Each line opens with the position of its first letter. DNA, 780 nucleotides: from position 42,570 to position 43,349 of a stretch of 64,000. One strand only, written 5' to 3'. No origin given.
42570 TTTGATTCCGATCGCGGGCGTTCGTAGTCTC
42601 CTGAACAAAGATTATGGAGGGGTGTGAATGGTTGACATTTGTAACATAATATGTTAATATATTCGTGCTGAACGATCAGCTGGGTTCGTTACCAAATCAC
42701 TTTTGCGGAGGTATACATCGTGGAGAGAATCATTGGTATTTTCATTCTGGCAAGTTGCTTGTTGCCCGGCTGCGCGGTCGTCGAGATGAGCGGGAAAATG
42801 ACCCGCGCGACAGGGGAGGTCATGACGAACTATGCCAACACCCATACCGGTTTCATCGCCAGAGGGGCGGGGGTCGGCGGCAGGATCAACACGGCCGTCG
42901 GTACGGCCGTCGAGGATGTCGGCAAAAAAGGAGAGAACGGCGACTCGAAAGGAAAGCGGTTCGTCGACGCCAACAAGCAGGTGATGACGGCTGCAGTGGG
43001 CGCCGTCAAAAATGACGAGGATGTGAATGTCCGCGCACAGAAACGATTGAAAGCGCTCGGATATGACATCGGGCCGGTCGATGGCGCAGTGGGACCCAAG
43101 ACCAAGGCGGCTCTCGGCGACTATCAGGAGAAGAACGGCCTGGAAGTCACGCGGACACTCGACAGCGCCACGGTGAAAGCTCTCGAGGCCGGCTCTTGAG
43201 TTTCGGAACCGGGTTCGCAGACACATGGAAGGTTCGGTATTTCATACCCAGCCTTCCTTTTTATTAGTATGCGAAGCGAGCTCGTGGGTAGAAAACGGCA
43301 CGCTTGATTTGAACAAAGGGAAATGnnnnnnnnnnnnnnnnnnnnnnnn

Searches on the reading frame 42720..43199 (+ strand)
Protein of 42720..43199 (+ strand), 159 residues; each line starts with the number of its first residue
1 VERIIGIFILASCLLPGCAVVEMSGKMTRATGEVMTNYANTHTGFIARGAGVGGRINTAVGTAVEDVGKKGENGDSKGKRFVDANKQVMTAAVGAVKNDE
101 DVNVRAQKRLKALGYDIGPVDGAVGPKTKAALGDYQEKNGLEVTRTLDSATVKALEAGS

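Call 97: search_protein_families(library=pfam, proteins=[window:42720-43199:+], max_evalue=0.00001)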
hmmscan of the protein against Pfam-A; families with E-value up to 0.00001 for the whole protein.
window:42720-43199:+ (159 aa): 1 family
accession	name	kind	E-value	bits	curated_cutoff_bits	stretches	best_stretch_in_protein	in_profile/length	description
PF01471.23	PG_binding_1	-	4.6e-14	52.8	23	1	106-155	8-57/57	Putative peptidoglycan binding domain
